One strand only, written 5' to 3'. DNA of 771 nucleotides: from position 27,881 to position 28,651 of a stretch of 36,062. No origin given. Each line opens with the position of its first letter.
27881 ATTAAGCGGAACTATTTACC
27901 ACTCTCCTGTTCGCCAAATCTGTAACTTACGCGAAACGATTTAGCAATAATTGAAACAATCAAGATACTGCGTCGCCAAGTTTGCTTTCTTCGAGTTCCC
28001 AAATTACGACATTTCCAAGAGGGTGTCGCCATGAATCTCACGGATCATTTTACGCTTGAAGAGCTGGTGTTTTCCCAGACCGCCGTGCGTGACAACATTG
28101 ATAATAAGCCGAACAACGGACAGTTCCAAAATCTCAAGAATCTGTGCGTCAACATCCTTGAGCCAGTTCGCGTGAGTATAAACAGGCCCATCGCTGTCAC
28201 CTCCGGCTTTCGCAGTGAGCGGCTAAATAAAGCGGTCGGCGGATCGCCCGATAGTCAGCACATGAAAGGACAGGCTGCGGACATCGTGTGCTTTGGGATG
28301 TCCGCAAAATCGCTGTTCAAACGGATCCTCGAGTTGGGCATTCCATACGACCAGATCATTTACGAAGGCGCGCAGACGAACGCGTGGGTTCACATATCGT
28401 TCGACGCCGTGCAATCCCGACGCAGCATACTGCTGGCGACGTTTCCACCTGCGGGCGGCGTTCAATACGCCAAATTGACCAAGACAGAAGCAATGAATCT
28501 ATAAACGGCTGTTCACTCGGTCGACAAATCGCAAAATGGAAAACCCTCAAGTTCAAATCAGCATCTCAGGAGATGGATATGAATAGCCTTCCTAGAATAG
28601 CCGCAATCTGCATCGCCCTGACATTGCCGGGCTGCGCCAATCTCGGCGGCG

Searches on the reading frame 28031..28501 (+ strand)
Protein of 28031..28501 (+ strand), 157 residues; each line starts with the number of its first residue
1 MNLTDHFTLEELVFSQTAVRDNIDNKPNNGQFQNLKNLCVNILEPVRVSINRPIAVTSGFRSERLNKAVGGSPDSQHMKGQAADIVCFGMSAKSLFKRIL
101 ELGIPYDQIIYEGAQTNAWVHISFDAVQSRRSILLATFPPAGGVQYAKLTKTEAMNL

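Call 3: search_protein_families(library=pfam, proteins=[window:28031-28501:+], max_evalue=0.01)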
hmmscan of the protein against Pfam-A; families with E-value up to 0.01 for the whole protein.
seq(157 aa): 2 families
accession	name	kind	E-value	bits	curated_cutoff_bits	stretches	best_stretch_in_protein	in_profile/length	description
PF08291.16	Peptidase_M15_3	-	1.9e-21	76.7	23.2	1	6-123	2-108/108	Peptidase M15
PF05951.18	Peptidase_M15_2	-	0.00083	19.5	27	1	18-102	41-127/153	Bacterial protein of unknown function (DUF882)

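Call 4: search_protein_families(library=ncbifam, proteins=[window:28031-28501:+], max_evalue=0.01)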
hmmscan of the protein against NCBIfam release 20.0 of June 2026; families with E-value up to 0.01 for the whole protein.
seq(157 aa): 1 family
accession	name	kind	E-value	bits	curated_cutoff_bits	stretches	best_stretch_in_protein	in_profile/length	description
NF053624.1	PtglEndpepMepK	equivalog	0.0003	20.7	185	1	47-96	92-146/176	peptidoglycan L,D-endopeptidase MepK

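Call 5: search_protein_families(library=phrogs, proteins=[window:28031-28501:+], max_evalue=0.01)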
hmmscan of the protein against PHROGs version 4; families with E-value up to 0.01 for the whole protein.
seq(157 aa): 4 families
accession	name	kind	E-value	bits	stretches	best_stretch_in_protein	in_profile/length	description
phrog_894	-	lysis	1.5e-42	147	1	1-129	44-166/389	endolysin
phrog_17373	-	other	1.5e-09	38.9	1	41-86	43-88/224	peptidase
phrog_28234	-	lysis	4.6e-07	30.2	1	3-89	244-325/372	endolysin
phrog_25247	-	other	0.00064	19.9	1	39-93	424-478/520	peptidase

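Call 19: list_cluster_members(proteins=[P0001, P0026, window:28031-28501:+, window:30304-31242:-, P0027])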
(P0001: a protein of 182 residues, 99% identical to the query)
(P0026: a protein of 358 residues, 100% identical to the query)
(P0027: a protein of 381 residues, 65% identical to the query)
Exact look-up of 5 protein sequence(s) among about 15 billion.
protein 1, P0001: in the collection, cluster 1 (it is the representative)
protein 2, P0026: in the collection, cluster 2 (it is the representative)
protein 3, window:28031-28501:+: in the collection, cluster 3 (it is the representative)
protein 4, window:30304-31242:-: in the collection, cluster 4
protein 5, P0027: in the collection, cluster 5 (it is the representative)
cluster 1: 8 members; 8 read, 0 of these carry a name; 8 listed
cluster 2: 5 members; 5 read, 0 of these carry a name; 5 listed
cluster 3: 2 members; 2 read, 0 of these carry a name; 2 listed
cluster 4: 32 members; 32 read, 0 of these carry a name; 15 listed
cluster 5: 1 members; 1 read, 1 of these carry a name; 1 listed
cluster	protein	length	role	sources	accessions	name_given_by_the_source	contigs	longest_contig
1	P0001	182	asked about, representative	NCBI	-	-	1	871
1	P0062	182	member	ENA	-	-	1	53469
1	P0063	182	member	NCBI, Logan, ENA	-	-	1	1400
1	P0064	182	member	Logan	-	-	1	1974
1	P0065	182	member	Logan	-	-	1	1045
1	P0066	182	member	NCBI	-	-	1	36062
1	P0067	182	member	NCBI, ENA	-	-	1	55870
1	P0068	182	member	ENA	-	-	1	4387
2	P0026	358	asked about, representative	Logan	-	-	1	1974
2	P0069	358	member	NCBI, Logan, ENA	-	-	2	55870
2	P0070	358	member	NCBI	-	-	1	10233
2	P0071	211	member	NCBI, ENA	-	-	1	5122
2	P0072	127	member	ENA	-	-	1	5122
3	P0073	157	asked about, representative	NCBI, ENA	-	-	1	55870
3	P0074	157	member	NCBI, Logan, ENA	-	-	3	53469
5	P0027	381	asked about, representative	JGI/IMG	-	hypothetical protein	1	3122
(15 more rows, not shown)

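Call 25: search_solved_structures(query=window:28031-28501:+, max_evalue=1, show_alignments=2)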
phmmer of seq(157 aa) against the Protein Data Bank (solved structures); distinct sequences matched with E-value up to 1: 6.
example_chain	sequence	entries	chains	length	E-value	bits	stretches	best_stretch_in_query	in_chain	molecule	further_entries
1lbu_A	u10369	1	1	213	0.00011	25.5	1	51-87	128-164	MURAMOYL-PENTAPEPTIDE CARBOXYPEPTIDASE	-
6nyr_A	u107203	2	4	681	0.0015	21.7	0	99-126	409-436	Crov588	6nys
8fmx_A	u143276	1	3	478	0.48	13.6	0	22-62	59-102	Fusion glycoprotein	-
8tve_A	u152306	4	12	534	0.56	13.4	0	22-62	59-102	Langya henipavirus fusion protein in postfusion state | Langya henipavirus fusion protein in prefusion state | Langya henipavirus postfusion F protein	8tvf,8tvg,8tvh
8fej_A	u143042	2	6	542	0.58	13.4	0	22-62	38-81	Fusion Protein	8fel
9nz0_A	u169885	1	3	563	0.61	13.3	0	22-62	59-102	Fusion glycoprotein F0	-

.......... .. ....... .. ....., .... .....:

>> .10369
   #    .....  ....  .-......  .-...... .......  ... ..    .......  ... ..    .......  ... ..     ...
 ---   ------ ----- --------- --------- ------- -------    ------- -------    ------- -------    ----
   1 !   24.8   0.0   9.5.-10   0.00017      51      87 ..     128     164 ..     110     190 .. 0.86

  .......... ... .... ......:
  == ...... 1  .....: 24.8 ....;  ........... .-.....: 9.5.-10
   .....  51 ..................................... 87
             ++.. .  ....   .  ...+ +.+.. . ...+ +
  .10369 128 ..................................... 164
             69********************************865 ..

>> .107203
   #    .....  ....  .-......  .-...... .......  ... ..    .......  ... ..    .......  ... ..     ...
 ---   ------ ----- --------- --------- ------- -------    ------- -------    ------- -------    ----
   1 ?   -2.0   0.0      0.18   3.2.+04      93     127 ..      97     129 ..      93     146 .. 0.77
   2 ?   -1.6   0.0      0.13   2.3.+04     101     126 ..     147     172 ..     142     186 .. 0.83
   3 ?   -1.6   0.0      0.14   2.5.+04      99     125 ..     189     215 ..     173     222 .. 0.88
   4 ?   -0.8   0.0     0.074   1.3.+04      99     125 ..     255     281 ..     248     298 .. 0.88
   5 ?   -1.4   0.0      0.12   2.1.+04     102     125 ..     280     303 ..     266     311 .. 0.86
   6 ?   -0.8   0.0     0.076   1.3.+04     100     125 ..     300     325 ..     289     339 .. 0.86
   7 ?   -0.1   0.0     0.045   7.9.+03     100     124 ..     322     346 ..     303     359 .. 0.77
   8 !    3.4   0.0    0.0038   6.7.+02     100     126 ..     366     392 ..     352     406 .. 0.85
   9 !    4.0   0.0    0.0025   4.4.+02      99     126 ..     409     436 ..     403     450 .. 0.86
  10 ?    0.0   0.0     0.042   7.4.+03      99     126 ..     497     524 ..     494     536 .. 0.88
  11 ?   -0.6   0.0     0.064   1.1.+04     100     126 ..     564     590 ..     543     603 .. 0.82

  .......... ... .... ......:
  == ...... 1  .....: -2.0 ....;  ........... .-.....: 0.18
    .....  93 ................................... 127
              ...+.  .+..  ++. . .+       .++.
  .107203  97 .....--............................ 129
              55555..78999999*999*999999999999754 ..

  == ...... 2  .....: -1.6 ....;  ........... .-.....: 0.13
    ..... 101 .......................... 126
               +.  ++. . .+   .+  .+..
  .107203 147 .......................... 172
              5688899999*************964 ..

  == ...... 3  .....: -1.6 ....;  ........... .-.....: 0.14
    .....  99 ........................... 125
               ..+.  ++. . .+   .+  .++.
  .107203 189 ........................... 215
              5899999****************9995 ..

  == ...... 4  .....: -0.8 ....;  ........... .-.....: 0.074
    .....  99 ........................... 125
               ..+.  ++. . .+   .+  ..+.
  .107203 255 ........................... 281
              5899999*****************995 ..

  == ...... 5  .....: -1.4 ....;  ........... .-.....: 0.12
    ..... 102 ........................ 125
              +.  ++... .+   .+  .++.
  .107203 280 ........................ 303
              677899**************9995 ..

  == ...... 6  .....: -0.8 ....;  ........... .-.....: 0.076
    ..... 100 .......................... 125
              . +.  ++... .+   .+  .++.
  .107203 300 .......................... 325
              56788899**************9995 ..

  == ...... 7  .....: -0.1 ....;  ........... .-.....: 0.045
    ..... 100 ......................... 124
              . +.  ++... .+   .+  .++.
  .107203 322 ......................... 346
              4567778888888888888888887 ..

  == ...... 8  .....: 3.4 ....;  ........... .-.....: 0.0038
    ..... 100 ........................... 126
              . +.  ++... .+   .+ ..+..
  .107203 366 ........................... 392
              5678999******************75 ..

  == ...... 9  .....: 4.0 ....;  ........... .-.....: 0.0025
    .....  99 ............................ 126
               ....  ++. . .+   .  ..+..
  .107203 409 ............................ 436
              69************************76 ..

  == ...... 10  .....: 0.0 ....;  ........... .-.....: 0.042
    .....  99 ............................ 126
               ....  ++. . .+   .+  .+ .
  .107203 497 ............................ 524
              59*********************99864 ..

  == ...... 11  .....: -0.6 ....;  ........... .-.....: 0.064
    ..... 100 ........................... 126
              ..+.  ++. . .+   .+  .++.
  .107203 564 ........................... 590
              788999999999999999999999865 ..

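Call 29: search_dna_similar(query=window:28031-28501:+, collection=phages, mode=protein, max_rows=15)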
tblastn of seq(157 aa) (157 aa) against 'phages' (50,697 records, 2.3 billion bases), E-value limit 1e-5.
Records with a match: 451; places in all: 453; records where one place covers at least 80% of the query: 212.
Best place of each record, by identity: <60% 451.
By first word of the organism name: bajarodmic 86; Bacteroides 58; Vibrio 56; Microviridae 26; Achromobacter 21; Dulem 20; Burkholderia 17; Stenotrophomonas 16; Prevotella 15; Pelagibacter 14; and 33 more.
By host as written in the record: - 120; Peromyscus fraterculus 42; Prevotella sp. 15; Stenotrophomonas maltophilia 12; Vibrio breoganii 11; Burkholderia sp. 10; Moraxella catarrhalis 10; Dipodomys merriami 10; and 99 more.
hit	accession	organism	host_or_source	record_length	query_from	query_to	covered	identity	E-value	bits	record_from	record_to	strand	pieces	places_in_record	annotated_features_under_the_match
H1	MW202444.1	Bacteriophage sp.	Manatee Spring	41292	1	149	95%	44.0%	2e-31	123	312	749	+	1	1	peptidase M15 | hypothetical protein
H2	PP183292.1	Burkholderia phage Bm1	Burkholderia multivorans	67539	1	146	93%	44.7%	3e-23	100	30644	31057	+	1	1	endolysin | hypothetical protein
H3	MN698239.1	Pelagibacter phage HTVC023P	Candidatus Pelagibacter sp. HTCC1062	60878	1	146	93%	44.7%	3e-29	117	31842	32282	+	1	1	peptidase M15 | hypothetical protein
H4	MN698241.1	Pelagibacter phage HTVC027P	Candidatus Pelagibacter sp. HTCC1062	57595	1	146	93%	43.3%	1e-29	118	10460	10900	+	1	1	peptidase M15 | hypothetical protein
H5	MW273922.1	Pelagibacter phage HTVC034P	Candidatus Pelagibacter sp. HTCC1062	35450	1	146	93%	43.3%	6e-29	116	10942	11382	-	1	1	putative peptidase M15 | hypothetical protein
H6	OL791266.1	Phage WC36-2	-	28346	2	142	90%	44.1%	2e-28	115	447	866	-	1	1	record has no annotation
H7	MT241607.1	Achromobacter phage AMA2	Achromobacter marplatensis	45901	1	134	85%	46.4%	5e-26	108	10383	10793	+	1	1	peptidase M15 | hypothetical protein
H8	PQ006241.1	bajarodmic virus 145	Peromyscus fraterculus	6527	3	147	92%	42.6%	1e-25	106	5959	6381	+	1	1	peptidase | hypothetical protein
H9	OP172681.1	Bacteroides phage BK687P1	Bacteroides ovatus DA687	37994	6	134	82%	47.7%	4e-26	108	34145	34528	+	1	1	hypothetical protein (x2)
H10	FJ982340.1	Burkholderia phage KS9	Burkholderia pyrrocinia strain LMG 21824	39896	2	138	87%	44.7%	1e-24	103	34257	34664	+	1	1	endolysin gp23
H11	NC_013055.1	Burkholderia phage KS9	Burkholderia pyrrocinia strain LMG 21824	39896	2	138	87%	44.7%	1e-24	103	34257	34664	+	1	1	endolysin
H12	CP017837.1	Proteobacteria phage MWH-Nonnen-W8red 2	Silvanigrella aquatica Nonnen-W8red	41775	1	134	85%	45.7%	5e-32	125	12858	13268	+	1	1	record has no annotation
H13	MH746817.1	Achromobacter phage vB_Ade_ART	Achromobacter denitrificans PR1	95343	1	134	85%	45.6%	7e-28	113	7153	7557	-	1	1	endolysin | hypothetical protein (x2)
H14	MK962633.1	Achromobacter phage vB_AxyS_19-32_Axy14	Achromobacter xylosoxidans I2BC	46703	1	134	85%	45.6%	9e-28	112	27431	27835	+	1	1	hypothetical protein (x3)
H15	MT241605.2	Achromobacter phage AMA1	Achromobacter marplatensis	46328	1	134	85%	45.6%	1e-27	112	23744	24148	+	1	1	peptidase M15 | hypothetical protein (x2)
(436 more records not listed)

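Call 54: find_homologous_proteins(query=window:28031-28501:+, max_evalue=1e-30)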
Query seq(157 aa) (157 aa): 38 proteins with E <= 1e-30 among 778 candidates.
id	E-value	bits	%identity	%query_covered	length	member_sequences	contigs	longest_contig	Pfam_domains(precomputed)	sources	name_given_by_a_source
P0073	2.3e-98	344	100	100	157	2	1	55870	PF08291.17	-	-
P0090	7.4e-71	255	71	100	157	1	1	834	PF05951.19,PF08291.17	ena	-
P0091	5.5e-67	242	66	99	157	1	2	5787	PF08291.17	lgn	-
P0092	3.4e-66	240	67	100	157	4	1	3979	PF08291.17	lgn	-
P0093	4.4e-66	239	68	100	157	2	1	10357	PF08291.17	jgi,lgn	jgi:hypothetical protein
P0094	1.4e-60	221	63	100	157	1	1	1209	PF08291.17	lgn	-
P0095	2.5e-50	188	52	100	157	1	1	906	PF05951.19,PF08291.17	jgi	-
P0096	1.4e-46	176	54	96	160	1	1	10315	PF08291.17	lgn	-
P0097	2.7e-35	139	55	80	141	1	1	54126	PF08291.17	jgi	jgi:zinc D-Ala-D-Ala carboxypeptidase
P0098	2.8e-35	139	49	99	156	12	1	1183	PF08291.17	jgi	-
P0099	4.1e-35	139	54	87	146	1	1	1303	PF08291.17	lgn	-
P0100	6.1e-35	138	46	93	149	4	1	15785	PF08291.17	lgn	-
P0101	1.7e-34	137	50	87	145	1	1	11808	PF05951.19,PF08291.17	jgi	jgi:zinc D-Ala-D-Ala carboxypeptidase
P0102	2.2e-34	136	52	85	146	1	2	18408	PF08291.17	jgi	jgi:zinc D-Ala-D-Ala carboxypeptidase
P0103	2.7e-34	136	48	95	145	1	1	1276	PF08291.17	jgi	jgi:zinc D-Ala-D-Ala carboxypeptidase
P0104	2.8e-34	136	50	87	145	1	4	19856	PF05951.19,PF08291.17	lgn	-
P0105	3.1e-34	136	50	86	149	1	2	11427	PF05951.19,PF08291.17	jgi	jgi:hypothetical protein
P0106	1.0e-33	134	51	87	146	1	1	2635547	PF05951.19,PF08291.17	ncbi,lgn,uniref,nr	ncbi:D-Ala-D-Ala carboxypeptidase family metallohydrolase [Spirosoma fluviale]|uniref:Peptidase M15 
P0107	7.9e-33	131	50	85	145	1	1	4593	PF05951.19,PF08291.17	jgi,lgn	jgi:hypothetical protein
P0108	8.3e-33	131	51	85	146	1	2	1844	PF08291.17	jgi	jgi:zinc D-Ala-D-Ala carboxypeptidase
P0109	1.3e-32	131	49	87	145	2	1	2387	PF08291.17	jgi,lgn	jgi:zinc D-Ala-D-Ala carboxypeptidase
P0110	5.1e-32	129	49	87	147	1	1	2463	PF05951.19,PF08291.17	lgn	-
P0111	5.6e-32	129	50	85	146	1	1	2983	PF08291.17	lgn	-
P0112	5.7e-32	129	50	87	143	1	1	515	PF08291.17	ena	-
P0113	7.3e-32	128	54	80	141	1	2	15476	PF08291.17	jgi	jgi:zinc D-Ala-D-Ala carboxypeptidase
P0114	1.2e-31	128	46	95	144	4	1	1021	PF08291.17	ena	-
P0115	1.5e-31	127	51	87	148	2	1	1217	PF08291.17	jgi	jgi:hypothetical protein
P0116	1.5e-31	127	50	85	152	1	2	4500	PF08291.17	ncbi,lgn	-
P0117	1.7e-31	127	50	85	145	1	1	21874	PF08291.17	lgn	-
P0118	2.0e-31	127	47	99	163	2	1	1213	PF08291.17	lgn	-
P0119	2.7e-31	126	46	93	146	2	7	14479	PF08291.17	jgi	jgi:zinc D-Ala-D-Ala carboxypeptidase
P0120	2.8e-31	126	45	86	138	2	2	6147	PF08291.17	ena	-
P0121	3.1e-31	126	50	86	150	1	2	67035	PF05951.19,PF08291.17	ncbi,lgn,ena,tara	tara:strand:- start:579 stop:1031 length:453 start_codon:yes stop_codon:yes gene_type:complete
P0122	4.0e-31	126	50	96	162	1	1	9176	PF08291.17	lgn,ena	-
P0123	4.7e-31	126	50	86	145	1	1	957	PF05951.19,PF08291.17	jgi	jgi:zinc D-Ala-D-Ala carboxypeptidase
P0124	5.7e-31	125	48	80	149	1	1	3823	PF08291.17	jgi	jgi:zinc D-Ala-D-Ala carboxypeptidase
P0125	7.0e-31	125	49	81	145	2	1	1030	PF05951.19,PF08291.17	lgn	-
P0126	7.9e-31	125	51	85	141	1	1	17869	PF08291.17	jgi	jgi:zinc D-Ala-D-Ala carboxypeptidase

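Call 55: find_encoding_contigs(protein=P0093, flank=8000, max_places=2)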
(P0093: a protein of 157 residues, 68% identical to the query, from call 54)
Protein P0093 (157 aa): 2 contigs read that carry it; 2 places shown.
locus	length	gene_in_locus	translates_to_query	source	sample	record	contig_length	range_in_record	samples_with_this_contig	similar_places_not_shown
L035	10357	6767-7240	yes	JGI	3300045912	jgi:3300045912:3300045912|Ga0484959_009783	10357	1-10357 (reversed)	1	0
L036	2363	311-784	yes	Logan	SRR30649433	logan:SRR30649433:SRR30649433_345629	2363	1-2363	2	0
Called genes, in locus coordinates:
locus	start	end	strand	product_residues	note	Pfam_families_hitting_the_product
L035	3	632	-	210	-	?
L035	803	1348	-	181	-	PF14803:Zn_ribbon_Nudix, PF00293:NUDIX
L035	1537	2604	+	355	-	PF00004:AAA (weak), PF07728:AAA_5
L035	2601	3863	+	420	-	PF13203:DUF2201_N, PF09967:DUF2201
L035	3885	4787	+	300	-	PF08450:SGL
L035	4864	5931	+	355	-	PF10503:Esterase_PHB (weak), PF00561:Abhydrolase_1 (faint), PF00326:Peptidase_S9 (weak)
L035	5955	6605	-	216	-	PF02586:SRAP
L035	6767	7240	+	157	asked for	PF08291:Peptidase_M15_3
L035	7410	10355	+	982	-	?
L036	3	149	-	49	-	?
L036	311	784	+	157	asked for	PF08291:Peptidase_M15_3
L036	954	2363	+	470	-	?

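Call 56: find_encoding_contigs(protein=P0096, flank=8000, max_places=2)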
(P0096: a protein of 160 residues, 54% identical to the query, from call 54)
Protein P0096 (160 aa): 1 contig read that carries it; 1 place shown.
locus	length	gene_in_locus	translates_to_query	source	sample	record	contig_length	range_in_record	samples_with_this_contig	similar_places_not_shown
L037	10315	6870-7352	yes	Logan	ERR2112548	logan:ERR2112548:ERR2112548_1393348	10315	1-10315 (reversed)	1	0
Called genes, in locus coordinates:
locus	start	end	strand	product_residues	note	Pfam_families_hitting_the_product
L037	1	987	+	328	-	?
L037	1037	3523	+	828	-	PF00082:Peptidase_S8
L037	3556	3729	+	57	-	PF13683:rve_3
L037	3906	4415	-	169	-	-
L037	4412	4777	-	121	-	-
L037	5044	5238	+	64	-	-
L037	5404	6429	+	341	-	-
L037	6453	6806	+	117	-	-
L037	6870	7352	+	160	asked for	PF08291:Peptidase_M15_3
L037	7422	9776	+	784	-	PF09994:T6SS_Tle1-like_cat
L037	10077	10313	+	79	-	?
